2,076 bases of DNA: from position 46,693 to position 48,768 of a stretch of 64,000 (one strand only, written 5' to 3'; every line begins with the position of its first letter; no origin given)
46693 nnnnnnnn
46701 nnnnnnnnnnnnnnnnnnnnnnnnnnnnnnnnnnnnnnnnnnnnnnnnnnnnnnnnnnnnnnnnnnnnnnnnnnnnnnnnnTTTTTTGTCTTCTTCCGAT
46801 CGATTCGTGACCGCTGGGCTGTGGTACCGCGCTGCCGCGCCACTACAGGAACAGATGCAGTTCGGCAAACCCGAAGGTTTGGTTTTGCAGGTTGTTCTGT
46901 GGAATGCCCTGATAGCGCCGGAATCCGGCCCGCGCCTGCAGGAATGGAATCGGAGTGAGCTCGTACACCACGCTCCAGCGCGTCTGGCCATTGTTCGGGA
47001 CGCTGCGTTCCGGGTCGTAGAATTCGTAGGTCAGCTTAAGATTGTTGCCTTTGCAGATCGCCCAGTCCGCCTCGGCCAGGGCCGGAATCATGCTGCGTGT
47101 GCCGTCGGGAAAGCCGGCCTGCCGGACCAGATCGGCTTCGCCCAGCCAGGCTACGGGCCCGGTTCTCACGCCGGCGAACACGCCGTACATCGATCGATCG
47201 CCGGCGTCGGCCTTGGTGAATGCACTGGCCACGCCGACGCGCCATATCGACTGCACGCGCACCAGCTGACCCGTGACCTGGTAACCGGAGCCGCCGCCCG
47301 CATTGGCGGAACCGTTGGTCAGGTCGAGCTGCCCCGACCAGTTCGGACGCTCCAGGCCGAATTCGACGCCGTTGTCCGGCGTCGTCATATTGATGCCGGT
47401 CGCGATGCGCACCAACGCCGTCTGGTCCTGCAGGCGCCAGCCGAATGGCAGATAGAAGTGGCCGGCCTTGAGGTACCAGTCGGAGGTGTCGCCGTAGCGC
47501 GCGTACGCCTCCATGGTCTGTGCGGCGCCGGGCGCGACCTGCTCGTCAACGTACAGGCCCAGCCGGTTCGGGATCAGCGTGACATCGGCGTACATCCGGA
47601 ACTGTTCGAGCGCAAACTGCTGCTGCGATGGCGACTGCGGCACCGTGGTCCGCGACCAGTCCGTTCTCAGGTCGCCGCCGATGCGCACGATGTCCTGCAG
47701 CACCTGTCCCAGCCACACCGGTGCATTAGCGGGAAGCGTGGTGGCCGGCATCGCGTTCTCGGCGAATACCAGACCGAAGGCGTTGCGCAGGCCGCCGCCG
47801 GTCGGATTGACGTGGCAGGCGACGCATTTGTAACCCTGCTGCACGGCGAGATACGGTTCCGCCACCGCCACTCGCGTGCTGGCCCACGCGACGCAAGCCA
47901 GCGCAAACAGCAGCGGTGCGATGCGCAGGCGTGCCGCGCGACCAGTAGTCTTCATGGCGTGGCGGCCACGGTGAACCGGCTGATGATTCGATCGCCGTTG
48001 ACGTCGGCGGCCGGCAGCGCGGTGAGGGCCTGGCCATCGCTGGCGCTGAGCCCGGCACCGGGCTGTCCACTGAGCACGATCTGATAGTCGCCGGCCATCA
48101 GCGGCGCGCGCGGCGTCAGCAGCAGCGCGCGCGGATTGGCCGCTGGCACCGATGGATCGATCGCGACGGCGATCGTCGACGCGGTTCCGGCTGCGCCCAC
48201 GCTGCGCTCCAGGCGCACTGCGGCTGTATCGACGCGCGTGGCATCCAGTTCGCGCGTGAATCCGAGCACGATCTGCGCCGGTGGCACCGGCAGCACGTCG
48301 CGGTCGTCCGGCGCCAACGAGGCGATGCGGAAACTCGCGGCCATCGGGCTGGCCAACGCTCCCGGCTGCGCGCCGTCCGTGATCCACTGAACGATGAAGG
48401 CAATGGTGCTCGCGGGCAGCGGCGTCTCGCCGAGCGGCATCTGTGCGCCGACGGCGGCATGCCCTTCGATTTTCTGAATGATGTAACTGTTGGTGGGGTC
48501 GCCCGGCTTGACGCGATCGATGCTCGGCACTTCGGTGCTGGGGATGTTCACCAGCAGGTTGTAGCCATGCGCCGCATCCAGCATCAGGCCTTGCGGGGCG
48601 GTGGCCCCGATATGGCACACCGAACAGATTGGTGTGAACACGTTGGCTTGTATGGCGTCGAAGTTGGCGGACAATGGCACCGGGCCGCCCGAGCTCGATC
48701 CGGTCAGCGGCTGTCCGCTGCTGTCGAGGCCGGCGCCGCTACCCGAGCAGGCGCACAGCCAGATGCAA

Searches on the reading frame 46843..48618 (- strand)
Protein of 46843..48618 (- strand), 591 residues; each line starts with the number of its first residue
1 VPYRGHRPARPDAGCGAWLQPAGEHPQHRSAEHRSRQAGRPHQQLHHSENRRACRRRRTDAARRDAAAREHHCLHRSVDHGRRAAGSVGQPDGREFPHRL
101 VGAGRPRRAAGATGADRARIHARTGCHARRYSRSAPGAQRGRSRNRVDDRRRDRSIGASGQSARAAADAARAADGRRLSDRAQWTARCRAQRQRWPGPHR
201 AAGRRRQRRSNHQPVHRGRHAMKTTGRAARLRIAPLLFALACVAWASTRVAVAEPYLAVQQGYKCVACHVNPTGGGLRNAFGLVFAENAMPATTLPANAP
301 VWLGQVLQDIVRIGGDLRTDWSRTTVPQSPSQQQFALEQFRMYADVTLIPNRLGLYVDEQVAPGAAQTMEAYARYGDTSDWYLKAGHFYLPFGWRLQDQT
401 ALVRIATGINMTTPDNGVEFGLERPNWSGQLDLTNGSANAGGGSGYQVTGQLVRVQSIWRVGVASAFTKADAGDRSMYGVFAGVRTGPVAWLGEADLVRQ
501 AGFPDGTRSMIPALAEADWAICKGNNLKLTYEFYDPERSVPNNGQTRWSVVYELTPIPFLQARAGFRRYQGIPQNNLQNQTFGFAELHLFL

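Call 15: search_protein_families(library=pfam, proteins=[window:46843-48618:-], max_evalue=0.01)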
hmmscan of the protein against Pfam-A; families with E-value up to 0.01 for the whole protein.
window:46843-48618:- (591 aa): 0 families

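Call 16: search_protein_families(library=ncbifam, proteins=[window:46843-48618:-], max_evalue=0.001)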
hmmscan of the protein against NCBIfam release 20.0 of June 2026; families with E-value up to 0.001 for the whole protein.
window:46843-48618:- (591 aa): 0 families
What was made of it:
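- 46843..48812 (-): Two secreted proteins of unknown function. One is a CxxCH lipoprotein (47952-48812). The other looks like an outer-membrane barrel with an N-terminal CxxCH (46843-47955). Whether they belong to the pathway is uncertain. No Pfam or NCBIfam hit (calls 15, 16).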
